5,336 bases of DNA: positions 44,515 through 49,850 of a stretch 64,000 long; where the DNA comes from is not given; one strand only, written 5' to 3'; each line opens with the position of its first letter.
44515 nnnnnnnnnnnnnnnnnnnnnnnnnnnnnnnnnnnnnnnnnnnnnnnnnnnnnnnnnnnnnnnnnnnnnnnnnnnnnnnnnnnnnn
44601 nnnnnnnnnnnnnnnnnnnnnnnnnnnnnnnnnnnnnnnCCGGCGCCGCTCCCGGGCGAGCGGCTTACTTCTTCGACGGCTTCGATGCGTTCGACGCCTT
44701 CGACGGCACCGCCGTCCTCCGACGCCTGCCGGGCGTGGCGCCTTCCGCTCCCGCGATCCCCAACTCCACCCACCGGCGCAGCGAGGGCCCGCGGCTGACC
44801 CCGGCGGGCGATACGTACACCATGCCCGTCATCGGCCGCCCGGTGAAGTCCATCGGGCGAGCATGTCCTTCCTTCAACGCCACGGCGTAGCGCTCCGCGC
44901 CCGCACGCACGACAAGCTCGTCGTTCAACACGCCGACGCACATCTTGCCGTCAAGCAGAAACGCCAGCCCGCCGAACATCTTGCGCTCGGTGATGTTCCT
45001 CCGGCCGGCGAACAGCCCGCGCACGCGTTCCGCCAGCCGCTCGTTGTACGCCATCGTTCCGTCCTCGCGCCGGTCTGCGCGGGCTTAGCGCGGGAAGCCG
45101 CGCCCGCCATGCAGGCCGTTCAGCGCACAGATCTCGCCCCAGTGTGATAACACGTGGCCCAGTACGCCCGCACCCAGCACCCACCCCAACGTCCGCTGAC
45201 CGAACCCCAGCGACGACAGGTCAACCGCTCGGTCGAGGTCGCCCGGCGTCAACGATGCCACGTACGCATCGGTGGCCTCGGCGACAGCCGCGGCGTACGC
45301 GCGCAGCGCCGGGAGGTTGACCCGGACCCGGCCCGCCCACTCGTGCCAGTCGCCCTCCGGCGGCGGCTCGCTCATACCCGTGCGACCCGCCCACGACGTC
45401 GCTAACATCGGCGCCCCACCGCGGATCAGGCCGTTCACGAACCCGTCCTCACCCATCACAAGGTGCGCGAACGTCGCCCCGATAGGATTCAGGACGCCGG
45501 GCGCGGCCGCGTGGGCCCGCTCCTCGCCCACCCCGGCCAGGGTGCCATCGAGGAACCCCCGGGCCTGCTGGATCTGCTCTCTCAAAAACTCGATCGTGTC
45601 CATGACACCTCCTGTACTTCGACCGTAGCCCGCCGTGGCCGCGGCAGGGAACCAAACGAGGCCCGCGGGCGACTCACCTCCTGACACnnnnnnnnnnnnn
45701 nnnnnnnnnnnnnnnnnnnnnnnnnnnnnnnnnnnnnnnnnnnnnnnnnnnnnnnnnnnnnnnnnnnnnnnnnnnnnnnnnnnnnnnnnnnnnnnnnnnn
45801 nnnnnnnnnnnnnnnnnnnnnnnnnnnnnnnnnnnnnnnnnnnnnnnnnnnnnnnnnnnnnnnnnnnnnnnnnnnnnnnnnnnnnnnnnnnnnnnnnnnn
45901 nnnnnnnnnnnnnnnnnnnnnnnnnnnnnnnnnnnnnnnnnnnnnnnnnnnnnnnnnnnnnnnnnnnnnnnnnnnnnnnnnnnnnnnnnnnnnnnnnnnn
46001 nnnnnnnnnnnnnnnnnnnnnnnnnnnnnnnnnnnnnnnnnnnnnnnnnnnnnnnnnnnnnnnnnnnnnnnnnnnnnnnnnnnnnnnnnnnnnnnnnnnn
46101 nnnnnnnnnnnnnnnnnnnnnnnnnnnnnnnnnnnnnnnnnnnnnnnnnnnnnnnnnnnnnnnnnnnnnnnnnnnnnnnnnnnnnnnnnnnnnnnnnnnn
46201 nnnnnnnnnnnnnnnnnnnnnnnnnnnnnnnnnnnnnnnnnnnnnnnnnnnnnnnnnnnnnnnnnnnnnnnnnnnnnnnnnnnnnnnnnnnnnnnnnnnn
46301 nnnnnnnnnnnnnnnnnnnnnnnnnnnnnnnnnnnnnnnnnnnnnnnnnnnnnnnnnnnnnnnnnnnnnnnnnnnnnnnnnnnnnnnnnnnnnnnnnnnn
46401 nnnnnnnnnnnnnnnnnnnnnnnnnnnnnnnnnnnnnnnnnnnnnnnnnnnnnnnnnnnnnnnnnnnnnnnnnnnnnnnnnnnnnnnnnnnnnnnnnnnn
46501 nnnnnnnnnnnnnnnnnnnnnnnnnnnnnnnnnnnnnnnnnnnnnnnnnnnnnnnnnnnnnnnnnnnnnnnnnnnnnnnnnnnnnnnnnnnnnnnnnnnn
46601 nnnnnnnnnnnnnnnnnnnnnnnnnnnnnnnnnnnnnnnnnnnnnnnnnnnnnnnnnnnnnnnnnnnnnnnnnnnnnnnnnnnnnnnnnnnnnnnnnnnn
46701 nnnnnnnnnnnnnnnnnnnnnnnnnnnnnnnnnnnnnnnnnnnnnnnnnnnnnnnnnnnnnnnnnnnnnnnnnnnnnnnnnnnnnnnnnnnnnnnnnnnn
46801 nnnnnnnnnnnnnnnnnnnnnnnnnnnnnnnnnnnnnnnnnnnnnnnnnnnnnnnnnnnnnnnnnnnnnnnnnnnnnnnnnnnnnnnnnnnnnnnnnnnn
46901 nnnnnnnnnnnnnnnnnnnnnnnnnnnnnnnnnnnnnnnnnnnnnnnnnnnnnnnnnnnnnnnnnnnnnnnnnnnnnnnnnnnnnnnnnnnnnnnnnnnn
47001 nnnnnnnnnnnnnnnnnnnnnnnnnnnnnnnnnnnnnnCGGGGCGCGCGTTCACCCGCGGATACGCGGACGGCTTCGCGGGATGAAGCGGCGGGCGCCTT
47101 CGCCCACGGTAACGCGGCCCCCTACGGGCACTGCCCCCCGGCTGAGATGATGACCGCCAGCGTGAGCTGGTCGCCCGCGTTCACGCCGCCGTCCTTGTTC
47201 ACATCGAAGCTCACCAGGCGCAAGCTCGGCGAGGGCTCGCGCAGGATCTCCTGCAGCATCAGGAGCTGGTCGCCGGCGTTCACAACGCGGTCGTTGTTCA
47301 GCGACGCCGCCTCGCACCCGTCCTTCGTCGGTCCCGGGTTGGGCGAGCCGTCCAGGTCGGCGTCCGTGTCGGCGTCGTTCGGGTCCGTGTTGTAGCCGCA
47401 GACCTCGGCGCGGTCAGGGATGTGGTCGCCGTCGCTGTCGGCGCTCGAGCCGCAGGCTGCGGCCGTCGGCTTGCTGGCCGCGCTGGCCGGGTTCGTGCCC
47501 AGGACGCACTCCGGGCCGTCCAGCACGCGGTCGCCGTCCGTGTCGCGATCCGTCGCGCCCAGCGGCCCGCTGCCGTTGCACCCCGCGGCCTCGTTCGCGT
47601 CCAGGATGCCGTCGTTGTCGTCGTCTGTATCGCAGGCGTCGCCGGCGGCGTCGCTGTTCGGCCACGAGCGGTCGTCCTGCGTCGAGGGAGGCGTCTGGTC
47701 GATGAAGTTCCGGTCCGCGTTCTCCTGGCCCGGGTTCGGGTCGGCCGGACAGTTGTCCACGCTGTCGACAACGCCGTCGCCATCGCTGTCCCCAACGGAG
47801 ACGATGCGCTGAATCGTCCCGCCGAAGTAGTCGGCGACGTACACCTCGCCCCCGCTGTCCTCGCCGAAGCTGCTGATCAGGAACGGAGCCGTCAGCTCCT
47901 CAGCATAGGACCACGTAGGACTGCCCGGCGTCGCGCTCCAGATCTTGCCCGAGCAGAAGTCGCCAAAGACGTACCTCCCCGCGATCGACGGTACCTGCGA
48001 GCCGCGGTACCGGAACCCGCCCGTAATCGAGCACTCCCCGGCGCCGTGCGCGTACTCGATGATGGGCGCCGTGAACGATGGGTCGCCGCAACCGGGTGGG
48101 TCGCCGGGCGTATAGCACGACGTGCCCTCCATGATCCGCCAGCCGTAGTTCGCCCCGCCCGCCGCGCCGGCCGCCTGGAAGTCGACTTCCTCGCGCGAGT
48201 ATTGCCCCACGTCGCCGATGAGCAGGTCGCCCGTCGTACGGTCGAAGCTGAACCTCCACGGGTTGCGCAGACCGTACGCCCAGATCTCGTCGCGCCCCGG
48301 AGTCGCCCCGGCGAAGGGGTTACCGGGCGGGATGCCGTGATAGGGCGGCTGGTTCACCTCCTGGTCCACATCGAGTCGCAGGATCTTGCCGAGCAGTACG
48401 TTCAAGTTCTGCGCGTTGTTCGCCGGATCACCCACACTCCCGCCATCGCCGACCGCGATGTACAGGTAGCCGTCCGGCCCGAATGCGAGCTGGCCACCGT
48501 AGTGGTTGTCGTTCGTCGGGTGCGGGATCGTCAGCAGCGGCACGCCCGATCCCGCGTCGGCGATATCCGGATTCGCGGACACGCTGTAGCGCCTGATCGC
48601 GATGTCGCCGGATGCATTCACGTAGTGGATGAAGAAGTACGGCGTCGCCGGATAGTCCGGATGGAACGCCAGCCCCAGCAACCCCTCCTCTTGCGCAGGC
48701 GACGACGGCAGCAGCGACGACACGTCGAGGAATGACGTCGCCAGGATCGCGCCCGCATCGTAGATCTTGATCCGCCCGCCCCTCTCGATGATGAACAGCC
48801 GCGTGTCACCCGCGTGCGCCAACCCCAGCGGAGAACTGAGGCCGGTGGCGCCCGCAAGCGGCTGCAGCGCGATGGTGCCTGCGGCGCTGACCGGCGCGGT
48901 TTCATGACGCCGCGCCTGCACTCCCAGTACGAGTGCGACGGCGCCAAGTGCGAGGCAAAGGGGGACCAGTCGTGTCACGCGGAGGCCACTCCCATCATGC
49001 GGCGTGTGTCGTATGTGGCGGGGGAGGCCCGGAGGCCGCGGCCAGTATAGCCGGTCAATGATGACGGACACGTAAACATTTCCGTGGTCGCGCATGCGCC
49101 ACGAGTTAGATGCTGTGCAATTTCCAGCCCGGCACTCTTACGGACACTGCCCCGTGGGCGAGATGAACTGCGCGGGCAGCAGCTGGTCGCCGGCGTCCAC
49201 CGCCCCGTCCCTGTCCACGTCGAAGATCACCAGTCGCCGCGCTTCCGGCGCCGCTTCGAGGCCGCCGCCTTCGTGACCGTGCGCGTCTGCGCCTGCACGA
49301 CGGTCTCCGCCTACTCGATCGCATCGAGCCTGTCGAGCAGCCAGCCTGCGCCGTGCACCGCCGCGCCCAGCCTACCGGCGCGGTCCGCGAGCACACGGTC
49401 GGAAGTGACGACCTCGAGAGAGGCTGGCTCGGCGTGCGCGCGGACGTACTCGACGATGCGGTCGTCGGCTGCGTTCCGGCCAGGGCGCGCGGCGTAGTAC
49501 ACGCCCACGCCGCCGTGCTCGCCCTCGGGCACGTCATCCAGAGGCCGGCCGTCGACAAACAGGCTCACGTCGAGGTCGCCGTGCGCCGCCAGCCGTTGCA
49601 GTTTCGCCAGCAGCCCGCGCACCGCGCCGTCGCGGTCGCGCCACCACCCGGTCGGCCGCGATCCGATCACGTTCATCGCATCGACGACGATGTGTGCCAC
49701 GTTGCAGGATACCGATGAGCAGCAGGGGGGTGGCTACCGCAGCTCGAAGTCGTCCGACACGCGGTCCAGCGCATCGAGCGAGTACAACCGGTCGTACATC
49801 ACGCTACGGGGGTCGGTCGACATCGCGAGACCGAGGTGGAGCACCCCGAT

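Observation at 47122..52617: Paralogous secreted enzymes carrying TSP3 calcium-binding repeats and a dockerin-like C-terminal module, plus an orphan third dockerin fragment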

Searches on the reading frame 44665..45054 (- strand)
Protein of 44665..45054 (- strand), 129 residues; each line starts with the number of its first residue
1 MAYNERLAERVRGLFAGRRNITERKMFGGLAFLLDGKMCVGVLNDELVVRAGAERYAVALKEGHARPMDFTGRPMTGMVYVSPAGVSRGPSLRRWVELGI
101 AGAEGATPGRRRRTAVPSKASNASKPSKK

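Call 15: search_protein_families(library=pfam, proteins=[window:44665-45054:-], max_evalue=0.01)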
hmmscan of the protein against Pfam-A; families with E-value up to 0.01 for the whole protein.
window:44665-45054:- (129 aa): 1 family
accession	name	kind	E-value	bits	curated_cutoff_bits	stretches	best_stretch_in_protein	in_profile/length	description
PF04993.18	TfoX_N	-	2e-17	63.5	30.1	1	14-101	2-89/91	TfoX N-terminal domain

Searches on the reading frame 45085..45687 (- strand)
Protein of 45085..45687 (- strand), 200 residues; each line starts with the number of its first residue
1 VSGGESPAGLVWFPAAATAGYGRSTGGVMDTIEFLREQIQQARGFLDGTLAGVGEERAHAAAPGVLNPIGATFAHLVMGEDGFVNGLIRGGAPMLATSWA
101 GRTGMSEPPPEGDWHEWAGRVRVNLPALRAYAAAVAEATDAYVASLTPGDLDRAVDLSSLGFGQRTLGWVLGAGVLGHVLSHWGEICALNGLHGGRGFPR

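Call 15: search_protein_families(library=pfam, proteins=[window:45085-45687:-], max_evalue=0.01)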
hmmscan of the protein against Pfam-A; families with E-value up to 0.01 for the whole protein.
window:45085-45687:- (200 aa): 2 families
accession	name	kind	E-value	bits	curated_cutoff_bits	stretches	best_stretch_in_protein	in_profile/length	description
PF12867.12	DinB_2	-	1.9e-12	48.2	24.8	1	38-186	1-128/128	DinB superfamily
PF04978.18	MST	-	0.00035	21.5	27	1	35-171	2-126/149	Mycothiol-S-transferase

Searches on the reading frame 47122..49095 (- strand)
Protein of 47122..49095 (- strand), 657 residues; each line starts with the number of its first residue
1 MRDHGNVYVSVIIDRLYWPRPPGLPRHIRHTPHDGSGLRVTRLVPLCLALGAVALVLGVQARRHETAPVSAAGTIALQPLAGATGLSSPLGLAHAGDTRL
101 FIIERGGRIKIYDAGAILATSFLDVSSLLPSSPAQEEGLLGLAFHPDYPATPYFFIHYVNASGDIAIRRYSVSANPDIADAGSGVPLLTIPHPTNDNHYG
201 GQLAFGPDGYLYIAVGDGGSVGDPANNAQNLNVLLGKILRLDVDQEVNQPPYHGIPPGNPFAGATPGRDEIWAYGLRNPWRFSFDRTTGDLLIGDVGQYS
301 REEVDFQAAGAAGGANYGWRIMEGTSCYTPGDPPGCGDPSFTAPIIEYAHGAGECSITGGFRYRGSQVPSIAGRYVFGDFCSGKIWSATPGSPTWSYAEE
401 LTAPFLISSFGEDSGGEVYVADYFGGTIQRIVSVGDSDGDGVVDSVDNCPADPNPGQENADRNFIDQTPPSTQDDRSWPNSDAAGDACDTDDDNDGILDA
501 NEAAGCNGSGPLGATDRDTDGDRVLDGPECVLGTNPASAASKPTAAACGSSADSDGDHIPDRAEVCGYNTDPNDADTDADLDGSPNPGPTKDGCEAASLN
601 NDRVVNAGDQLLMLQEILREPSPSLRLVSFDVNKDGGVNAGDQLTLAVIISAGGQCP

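Call 3: search_protein_families(library=pfam, proteins=[window:47122-49095:-], max_evalue=1)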
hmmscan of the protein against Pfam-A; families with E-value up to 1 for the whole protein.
window:47122-49095:- (657 aa): 6 families
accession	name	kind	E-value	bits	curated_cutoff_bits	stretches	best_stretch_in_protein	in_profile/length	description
PF07995.17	GSDH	-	6.5e-39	134.6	25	1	86-390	1-288/332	Glucose / Sorbosone dehydrogenase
PF02412.23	TSP_3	-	6.6e-08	32.6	25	2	436-457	15-36/36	Thrombospondin type 3 repeat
PF00404.24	Dockerin_1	-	6.5e-07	29.9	22.9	1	599-646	4-52/57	Dockerin type I domain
PF01436.27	NHL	-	0.055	14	20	0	413-423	10-20/28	NHL repeat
PF18884.5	TSP3_bac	-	0.067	13.5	25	1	553-575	1-22/22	Bacterial TSP3 repeat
PF23500.1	DUF7133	-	0.13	12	27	0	194-245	129-179/385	Domain of unknown function (DUF7133)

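Call 37: search_protein_families(library=ncbifam, proteins=[window:47122-48978:-], max_evalue=0.1)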
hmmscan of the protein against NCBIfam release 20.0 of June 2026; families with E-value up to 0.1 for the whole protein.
window:47122-48978:- (618 aa): 3 families
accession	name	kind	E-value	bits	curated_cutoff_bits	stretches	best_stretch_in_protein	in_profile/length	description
TIGR03606.1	non_repeat_PQQ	subfamily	1.1e-15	57.4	434.55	1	45-283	27-270/454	glucose/sorbosone family PQQ-dependent dehydrogenase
NF047638.1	throspo3_MtsC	equivalog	3.1e-10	39.5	350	1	376-570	47-242/428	cell-cell cohesion MYXO-CTERM protein MtsC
NF033206.1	ScyE_fam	subfamily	0.01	15.4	80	0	44-68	4-28/333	ScyD/ScyE family protein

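Call 66: list_cluster_members(proteins=[P0001, window:47122-48978:-])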
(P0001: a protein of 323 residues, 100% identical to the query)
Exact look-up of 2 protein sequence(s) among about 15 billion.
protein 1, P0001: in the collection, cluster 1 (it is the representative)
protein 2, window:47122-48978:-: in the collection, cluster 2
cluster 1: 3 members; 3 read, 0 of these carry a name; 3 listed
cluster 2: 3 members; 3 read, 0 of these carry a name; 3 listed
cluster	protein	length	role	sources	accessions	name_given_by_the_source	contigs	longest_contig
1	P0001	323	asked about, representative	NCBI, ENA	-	-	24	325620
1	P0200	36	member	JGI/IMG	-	-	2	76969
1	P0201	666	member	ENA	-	-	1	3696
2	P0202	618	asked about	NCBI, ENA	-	-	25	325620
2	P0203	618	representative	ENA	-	-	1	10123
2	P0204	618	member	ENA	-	-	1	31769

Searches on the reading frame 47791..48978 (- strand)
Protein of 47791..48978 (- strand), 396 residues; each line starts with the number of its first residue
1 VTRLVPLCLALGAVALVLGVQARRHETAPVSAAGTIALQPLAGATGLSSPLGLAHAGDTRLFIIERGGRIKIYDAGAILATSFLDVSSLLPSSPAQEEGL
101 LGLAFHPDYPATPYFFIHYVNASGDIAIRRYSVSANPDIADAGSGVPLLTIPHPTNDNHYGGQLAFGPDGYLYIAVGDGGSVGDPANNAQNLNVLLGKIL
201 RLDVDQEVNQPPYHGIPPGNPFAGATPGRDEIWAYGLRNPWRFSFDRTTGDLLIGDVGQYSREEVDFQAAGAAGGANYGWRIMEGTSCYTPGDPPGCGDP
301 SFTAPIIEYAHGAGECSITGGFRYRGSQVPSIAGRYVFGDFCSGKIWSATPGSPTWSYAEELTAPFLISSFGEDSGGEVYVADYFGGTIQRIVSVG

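Call 81: search_solved_structures(query=window:47791-48978:-, max_evalue=0.00001)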
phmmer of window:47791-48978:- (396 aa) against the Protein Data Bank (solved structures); distinct sequences matched with E-value up to 0.00001: 13.
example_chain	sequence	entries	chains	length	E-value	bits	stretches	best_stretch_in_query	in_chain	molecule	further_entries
3ho3_A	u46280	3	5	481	5.3e-35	124.6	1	44-254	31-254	Hedgehog-interacting protein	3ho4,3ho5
2wfx_B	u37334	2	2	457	5.5e-35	124.5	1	45-254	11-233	HEDGEHOG-INTERACTING PROTEIN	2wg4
2wft_A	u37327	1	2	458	5.6e-35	124.5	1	45-254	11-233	HEDGEHOG-INTERACTING PROTEIN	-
2wg3_C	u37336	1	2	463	6.7e-35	124.2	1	45-254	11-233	HEDGEHOG-INTERACTING PROTEIN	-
7pgm_A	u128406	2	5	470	6.8e-35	124.2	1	44-254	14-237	Hedgehog-interacting protein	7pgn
2ism_A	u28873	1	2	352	1.8e-22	83.3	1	45-286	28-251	Putative oxidoreductase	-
3a9g_A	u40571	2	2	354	6e-21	78.3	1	44-287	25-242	Putative uncharacterized protein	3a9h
2g8s_A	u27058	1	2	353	1e-16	64.3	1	47-283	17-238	Glucose/sorbosone dehydrogenases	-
3das_A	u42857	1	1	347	3.4e-16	62.6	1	28-288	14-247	Putative oxidoreductase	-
7cdy_A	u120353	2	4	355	7.3e-15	58.2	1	46-284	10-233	glucose dehydrogenase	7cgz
5min_A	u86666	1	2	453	3.6e-13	52.6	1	46-285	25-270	Quinoprotein glucose dehydrogenase B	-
1c9u_A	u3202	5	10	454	4.1e-13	52.5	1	46-285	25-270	SOLUBLE QUINOPROTEIN GLUCOSE DEHYDROGENASE | PROTEIN (SOLUBLE QUINOPROTEIN GLUCOSE DEHYDROGENASE) | Quinoprotein glucose dehydrogenase B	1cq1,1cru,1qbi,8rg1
8re0_A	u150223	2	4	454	4.4e-13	52.3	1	46-285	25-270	Quinoprotein glucose dehydrogenase B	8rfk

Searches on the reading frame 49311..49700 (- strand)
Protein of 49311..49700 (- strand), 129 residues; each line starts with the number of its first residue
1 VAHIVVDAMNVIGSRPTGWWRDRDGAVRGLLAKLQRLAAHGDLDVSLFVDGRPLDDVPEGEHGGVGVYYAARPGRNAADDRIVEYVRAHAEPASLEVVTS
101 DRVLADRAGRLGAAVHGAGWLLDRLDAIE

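Call 15: search_protein_families(library=pfam, proteins=[window:49311-49700:-], max_evalue=0.01)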
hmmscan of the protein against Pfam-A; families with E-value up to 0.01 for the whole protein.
window:49311-49700:- (129 aa): 1 family
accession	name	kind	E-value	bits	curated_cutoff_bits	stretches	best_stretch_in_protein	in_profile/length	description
PF05991.17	NYN_YacP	-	3.6e-06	27.5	24.6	1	4-127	1-129/166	YacP-like NYN domain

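Call 37: search_protein_families(library=ncbifam, proteins=[window:49311-49700:-], max_evalue=0.1)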
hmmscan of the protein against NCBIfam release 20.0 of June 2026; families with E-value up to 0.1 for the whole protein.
window:49311-49700:- (129 aa): 1 family
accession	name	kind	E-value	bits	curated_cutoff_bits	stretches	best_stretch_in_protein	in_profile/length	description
TIGR03212.1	uraD_N-term-dom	equivalog_domain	0.041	12.9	424.6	0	69-90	256-277/297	allantoinase PuuE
